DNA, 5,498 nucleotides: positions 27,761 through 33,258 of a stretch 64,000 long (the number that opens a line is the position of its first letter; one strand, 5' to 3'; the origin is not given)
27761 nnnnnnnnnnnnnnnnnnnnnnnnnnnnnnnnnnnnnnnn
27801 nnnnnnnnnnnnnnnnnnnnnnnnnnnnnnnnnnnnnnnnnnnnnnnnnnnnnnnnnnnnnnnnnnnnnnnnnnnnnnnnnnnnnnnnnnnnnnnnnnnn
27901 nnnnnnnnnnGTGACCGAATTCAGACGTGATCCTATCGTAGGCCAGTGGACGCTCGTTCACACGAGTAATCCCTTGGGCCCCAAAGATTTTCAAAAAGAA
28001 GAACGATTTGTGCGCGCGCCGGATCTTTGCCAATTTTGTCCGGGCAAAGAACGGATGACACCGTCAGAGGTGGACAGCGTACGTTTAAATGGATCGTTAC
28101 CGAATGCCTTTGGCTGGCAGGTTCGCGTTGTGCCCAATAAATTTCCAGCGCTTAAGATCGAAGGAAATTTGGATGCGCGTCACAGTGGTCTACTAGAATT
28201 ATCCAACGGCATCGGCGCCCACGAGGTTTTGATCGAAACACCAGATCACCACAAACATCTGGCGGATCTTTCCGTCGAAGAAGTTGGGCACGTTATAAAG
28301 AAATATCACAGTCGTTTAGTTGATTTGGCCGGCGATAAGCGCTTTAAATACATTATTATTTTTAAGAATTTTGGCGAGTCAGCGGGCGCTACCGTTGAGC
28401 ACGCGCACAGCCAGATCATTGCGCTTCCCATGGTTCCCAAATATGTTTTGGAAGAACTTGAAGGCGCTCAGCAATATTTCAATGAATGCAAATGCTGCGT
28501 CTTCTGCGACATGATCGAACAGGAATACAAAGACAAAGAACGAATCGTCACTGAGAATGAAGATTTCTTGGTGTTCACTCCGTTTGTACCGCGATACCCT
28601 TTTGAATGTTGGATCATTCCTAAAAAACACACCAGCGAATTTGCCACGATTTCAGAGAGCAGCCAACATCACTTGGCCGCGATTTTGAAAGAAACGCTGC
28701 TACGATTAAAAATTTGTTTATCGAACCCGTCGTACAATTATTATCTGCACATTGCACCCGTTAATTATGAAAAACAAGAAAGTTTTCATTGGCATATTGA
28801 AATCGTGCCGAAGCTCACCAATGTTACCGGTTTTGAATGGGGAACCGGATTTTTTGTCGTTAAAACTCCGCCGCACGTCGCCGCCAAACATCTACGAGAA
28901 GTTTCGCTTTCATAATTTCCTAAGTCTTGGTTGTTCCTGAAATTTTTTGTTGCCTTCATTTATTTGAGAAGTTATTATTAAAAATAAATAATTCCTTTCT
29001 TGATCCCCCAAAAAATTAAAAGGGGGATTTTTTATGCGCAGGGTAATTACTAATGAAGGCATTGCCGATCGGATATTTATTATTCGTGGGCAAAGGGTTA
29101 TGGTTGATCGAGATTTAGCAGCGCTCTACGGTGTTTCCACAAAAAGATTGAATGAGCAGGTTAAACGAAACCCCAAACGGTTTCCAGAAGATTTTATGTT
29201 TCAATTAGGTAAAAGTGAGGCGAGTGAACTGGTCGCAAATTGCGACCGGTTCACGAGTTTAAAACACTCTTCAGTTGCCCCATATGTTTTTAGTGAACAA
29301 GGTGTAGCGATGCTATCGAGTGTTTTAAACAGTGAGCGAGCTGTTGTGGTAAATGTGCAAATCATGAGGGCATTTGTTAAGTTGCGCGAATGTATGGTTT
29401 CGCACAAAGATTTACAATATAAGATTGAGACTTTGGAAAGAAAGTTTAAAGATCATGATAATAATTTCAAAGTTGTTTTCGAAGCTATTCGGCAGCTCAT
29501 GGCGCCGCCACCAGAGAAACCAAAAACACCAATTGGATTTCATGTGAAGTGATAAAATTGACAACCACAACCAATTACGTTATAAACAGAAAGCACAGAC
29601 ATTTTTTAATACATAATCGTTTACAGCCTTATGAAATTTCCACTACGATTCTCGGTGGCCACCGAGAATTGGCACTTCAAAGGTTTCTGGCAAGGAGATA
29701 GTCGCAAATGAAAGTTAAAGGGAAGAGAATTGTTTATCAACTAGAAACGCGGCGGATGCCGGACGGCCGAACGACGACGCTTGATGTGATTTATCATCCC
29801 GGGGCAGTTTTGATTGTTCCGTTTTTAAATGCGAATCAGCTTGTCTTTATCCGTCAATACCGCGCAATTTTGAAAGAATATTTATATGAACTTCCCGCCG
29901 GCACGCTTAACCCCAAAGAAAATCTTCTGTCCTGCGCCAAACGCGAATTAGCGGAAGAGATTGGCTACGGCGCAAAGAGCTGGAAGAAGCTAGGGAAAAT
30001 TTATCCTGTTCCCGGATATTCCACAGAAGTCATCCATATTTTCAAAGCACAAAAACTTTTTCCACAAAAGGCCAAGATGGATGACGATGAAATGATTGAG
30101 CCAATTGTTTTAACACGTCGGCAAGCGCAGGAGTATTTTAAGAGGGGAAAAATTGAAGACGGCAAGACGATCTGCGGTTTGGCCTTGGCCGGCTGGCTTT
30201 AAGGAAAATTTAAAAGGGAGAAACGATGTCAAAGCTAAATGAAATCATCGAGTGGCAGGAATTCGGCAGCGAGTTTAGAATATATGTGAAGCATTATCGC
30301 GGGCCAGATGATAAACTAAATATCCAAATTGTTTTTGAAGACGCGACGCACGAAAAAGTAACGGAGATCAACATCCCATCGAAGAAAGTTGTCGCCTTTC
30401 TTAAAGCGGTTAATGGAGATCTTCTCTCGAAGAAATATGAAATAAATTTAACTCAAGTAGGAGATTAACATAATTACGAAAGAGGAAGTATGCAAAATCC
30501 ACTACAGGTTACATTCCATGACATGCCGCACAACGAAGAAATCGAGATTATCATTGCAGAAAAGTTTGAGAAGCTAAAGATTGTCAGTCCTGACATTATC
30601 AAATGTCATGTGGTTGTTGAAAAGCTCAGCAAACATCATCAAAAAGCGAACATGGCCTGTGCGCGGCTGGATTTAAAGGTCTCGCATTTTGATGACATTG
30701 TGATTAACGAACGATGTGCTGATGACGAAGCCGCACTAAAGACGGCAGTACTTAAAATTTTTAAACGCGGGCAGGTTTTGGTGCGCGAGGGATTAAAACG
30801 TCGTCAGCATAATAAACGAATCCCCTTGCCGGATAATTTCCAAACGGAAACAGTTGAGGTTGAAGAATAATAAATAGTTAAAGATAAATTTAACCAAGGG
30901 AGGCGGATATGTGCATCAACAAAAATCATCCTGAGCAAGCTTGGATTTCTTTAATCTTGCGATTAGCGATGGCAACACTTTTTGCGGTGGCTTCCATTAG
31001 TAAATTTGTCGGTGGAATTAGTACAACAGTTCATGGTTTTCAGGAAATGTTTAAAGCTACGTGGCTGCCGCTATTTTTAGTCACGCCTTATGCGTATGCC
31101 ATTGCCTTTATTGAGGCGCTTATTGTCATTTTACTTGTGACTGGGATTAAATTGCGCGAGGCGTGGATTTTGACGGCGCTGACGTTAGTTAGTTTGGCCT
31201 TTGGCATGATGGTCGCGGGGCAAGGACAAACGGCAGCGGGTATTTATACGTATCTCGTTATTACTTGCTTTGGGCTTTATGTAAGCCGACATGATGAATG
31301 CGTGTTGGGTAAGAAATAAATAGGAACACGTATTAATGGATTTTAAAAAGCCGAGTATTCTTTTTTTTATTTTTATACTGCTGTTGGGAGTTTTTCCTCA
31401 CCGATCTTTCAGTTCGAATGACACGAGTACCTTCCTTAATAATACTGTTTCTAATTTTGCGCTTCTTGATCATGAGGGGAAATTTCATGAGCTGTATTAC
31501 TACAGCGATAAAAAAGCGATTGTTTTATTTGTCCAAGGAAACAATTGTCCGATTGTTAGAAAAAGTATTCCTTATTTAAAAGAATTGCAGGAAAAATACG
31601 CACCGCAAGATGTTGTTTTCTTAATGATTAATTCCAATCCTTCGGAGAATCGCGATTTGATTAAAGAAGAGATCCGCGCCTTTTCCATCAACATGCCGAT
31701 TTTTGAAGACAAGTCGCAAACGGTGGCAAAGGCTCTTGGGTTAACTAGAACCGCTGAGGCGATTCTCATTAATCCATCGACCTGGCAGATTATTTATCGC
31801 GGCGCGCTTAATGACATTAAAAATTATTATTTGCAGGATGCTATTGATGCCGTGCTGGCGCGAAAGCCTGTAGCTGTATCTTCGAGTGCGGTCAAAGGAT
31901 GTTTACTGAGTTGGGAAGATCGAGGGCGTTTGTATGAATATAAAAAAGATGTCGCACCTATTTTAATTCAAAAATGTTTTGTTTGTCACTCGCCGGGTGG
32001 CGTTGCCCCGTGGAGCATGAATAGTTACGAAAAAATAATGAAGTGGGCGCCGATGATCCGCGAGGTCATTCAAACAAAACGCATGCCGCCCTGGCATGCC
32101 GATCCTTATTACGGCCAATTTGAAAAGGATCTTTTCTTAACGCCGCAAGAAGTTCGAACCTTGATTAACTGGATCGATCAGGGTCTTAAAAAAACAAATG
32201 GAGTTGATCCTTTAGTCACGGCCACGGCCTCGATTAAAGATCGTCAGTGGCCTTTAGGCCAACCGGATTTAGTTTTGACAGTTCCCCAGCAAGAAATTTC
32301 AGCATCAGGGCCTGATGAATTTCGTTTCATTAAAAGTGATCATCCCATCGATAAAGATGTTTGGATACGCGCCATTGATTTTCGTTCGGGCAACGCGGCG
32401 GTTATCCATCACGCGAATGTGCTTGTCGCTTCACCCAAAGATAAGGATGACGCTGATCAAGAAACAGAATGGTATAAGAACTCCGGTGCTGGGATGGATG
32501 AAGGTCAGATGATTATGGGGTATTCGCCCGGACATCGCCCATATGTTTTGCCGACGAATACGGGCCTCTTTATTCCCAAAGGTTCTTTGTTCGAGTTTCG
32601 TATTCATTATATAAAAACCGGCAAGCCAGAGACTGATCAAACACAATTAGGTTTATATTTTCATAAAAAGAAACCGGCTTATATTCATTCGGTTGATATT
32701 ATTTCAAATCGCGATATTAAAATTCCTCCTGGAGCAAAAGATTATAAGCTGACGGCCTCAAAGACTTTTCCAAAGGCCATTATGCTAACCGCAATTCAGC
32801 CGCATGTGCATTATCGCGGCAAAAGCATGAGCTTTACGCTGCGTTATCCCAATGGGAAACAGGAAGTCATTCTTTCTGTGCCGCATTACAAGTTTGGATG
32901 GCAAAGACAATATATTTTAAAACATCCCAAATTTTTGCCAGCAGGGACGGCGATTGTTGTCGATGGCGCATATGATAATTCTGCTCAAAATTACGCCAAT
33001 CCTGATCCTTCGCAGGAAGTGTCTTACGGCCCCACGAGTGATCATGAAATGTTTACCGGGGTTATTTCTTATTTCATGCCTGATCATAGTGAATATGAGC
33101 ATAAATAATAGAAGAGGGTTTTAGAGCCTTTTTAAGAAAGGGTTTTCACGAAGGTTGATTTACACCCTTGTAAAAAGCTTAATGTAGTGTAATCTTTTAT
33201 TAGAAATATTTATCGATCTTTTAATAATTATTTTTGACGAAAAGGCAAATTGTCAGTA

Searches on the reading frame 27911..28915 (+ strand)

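Call 7: search_protein_families(library=pfam, proteins=[window:27911-28915:+], max_evalue=0.001)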
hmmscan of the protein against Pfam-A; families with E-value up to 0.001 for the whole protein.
window:27911-28915:+ (334 aa): 6 families
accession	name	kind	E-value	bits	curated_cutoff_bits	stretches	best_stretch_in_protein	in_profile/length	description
PF02744.22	GalP_UDP_tr_C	-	5.6e-15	55.9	29.2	1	185-298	4-119/165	Galactose-1-phosphate uridyl transferase, C-terminal domain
PF01087.27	GalP_UDP_transf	-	2.9e-14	54.3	22.1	1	5-176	15-184/184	Galactose-1-phosphate uridyl transferase, N-terminal domain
PF01230.28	HIT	-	9.4e-11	42.7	21.5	1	209-301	5-95/98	HIT domain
PF16285.10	DUF4931_N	-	1.7e-10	41.5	24.1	1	105-172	54-121/124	Domain of unknown function (DUF4931) N-terminal domain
PF16268.10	DUF4921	-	3.5e-09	36.5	28.5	1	120-322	195-387/425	Domain of unknown function (DUF4921)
PF11969.13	DcpS_C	-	1.1e-05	26.3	24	1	196-296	2-99/114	Scavenger mRNA decapping enzyme C-term binding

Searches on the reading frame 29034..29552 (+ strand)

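Call 7: search_protein_families(library=pfam, proteins=[window:29034-29552:+], max_evalue=0.001)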
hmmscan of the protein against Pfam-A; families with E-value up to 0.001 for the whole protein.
window:29034-29552:+ (172 aa): 1 family
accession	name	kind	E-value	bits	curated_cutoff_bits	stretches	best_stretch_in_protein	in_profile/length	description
PF10543.14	ORF6N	-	9.9e-33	112.7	27.8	1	13-97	2-86/86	ORF6N domain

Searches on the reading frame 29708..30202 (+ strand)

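Call 7: search_protein_families(library=pfam, proteins=[window:29708-30202:+], max_evalue=0.001)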
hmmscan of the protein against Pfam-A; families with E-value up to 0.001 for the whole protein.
window:29708-30202:+ (164 aa): 1 family
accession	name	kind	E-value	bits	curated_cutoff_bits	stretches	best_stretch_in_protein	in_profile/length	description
PF00293.34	NUDIX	-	1.2e-13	51.7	21.1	1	31-140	3-118/134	NUDIX domain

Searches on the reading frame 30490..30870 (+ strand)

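Call 7: search_protein_families(library=pfam, proteins=[window:30490-30870:+], max_evalue=0.001)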
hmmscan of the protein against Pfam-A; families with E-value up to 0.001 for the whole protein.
window:30490-30870:+ (126 aa): 1 family
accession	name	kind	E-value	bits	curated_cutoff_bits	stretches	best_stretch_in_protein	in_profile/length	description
PF02482.25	Ribosomal_S30AE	-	2e-05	25.7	23.7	1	5-90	1-76/88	Sigma 54 modulation protein / S30EA ribosomal protein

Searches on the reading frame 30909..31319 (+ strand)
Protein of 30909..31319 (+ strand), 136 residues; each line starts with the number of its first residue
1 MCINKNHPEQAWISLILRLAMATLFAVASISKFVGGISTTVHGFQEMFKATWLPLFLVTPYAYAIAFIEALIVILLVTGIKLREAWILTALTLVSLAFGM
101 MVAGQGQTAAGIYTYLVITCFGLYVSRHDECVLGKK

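Call 7: search_protein_families(library=pfam, proteins=[window:30909-31319:+], max_evalue=0.001)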
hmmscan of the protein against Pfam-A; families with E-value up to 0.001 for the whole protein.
window:30909-31319:+ (136 aa): 2 families
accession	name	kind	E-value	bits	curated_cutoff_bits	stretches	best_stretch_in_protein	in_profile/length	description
PF07291.16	MauE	-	2.4e-07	31.6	27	1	11-103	2-90/128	Methylamine utilisation protein MauE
PF07681.17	DoxX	-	9.5e-05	23.4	23.6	1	15-98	3-81/85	DoxX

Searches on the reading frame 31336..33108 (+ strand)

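Call 7: search_protein_families(library=pfam, proteins=[window:31336-33108:+], max_evalue=0.001)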
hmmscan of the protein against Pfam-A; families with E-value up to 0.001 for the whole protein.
window:31336-33108:+ (590 aa): 5 families
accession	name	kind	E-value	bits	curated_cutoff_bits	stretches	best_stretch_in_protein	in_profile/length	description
PF00578.27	AhpC-TSA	-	3.4e-14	53.3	26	1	36-155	3-118/124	AhpC/TSA family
PF08534.16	Redoxin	-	1.1e-12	48.4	26.6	1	36-161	4-137/148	Redoxin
PF03712.20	Cu2_monoox_C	-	1.8e-05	24.7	23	1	460-582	15-137/157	Copper type II ascorbate-dependent monooxygenase, C-terminal domain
PF13905.12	Thioredoxin_8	-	0.00014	22.6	27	1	60-148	2-91/94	Thioredoxin-like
PF14376.11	Haem_bd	-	0.00026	21.4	27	0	200-229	28-57/133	Haem-binding domain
